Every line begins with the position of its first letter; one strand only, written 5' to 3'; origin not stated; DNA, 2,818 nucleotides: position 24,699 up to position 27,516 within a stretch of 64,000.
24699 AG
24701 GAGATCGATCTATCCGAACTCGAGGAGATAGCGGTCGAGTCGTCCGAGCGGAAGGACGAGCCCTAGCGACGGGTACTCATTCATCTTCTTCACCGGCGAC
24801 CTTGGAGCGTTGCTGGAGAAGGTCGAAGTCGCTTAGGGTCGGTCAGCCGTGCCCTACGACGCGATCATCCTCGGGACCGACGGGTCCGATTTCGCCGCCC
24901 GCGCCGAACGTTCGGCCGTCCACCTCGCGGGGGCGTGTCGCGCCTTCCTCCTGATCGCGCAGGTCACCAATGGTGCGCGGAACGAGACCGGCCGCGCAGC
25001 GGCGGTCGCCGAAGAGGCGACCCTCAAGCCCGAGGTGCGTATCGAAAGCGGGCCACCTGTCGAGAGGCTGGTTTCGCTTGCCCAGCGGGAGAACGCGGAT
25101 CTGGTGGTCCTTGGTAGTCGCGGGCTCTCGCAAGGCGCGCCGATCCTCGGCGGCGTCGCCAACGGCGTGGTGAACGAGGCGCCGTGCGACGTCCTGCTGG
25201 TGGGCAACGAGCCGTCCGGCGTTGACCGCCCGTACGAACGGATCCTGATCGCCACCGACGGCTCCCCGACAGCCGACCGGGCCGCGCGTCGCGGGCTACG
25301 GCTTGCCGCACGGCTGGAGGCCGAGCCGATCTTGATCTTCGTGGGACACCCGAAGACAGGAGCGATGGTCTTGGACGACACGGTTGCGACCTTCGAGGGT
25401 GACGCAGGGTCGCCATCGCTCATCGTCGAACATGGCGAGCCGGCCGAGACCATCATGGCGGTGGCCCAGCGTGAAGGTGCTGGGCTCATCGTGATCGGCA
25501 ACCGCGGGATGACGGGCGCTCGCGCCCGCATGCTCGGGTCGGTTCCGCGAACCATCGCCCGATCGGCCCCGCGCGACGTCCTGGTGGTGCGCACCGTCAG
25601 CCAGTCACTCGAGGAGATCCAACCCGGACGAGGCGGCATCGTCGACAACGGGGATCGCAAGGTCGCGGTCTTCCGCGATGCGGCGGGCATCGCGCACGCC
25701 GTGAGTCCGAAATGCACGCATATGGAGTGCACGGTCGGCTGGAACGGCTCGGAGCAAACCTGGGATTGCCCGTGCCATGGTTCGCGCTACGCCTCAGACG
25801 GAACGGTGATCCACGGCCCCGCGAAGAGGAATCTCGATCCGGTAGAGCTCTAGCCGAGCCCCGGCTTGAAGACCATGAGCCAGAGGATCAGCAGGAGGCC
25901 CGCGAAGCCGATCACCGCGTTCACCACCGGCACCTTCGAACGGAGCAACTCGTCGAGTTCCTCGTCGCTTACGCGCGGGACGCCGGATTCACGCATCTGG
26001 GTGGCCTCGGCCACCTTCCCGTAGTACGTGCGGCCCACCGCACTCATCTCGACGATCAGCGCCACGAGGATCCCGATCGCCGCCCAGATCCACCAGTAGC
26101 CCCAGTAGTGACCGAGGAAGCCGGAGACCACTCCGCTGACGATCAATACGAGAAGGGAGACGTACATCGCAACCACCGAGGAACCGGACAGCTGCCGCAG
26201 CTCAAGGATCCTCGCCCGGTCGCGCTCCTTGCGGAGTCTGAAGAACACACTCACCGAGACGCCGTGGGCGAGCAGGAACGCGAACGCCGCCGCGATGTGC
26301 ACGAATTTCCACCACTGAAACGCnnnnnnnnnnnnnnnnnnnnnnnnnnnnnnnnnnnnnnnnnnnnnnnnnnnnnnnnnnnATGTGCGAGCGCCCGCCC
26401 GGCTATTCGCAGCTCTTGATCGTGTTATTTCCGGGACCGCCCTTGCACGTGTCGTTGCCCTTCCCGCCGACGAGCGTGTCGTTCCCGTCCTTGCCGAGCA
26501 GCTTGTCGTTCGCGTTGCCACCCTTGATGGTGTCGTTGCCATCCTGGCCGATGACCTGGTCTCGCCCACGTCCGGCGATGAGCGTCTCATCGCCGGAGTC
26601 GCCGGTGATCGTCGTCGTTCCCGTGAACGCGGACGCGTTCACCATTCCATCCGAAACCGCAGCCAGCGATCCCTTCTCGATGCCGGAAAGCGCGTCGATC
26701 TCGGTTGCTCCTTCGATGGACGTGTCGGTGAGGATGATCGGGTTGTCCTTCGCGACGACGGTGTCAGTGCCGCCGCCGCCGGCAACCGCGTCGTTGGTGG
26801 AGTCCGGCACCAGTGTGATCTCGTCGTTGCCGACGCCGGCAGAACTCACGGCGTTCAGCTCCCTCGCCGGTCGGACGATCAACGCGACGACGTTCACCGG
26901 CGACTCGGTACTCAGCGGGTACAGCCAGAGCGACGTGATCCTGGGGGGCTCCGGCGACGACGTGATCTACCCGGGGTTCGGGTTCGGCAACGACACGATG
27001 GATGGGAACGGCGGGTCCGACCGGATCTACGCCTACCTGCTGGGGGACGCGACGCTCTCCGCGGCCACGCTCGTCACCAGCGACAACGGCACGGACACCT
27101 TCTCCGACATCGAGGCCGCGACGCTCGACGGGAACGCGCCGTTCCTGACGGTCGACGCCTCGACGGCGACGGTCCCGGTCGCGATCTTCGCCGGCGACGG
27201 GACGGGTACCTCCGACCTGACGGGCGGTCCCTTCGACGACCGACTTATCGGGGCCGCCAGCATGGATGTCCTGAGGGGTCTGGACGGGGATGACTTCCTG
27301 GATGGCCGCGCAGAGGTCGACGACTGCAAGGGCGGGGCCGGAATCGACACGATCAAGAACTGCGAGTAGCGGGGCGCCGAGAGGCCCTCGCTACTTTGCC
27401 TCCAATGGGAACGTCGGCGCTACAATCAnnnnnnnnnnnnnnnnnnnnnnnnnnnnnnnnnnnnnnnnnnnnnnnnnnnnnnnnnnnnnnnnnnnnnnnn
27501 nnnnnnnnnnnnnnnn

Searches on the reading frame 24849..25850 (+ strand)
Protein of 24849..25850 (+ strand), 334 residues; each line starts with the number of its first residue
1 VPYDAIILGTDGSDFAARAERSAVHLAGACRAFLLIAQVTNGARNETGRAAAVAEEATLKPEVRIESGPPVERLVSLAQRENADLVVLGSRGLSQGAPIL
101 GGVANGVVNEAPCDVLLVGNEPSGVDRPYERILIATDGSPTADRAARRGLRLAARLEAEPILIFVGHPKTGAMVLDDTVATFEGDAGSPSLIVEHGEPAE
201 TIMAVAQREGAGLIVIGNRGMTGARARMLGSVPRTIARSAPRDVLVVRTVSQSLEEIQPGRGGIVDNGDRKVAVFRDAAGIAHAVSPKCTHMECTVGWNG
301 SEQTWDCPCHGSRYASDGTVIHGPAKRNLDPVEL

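Call 62: search_protein_families(library=pfam, proteins=[window:24849-25850:+], max_evalue=0.001)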
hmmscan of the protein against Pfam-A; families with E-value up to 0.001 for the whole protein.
window:24849-25850:+ (334 aa): 2 families
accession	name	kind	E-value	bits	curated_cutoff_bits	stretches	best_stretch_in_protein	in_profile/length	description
PF00582.32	Usp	-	7.4e-43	146.9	24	3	50-118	71-140/141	Universal stress protein family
PF00355.32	Rieske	-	6.2e-13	48.9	20.3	1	255-329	9-84/88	Rieske [2Fe-2S] domain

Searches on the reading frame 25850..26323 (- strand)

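Call 58: search_protein_families(library=pfam, proteins=[window:25850-26323:-], max_evalue=0.001)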
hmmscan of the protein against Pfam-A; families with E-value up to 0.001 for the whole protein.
window:25850-26323:- (157 aa): 1 family
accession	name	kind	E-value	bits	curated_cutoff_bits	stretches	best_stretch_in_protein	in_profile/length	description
PF10027.14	DUF2269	-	1.6e-06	28.7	28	1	6-154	4-150/150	Predicted integral membrane protein (DUF2269)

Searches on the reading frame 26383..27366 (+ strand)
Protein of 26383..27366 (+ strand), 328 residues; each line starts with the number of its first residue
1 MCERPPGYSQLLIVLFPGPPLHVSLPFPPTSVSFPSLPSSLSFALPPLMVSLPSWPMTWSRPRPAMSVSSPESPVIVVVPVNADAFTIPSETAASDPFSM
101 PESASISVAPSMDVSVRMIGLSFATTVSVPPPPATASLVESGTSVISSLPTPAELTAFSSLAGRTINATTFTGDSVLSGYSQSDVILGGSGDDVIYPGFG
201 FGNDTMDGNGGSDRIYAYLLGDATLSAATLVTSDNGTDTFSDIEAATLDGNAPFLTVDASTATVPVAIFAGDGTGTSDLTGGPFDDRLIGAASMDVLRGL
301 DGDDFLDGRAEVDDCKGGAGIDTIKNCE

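Call 62: search_protein_families(library=pfam, proteins=[window:26383-27366:+], max_evalue=0.001)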
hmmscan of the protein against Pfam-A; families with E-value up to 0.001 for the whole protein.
window:26383-27366:+ (328 aa): 1 family
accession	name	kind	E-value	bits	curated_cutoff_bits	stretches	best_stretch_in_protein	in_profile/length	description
PF00353.25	HemolysinCabind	-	1.4e-10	41.4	23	3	172-200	4-32/36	RTX calcium-binding nonapeptide repeat (4 copies)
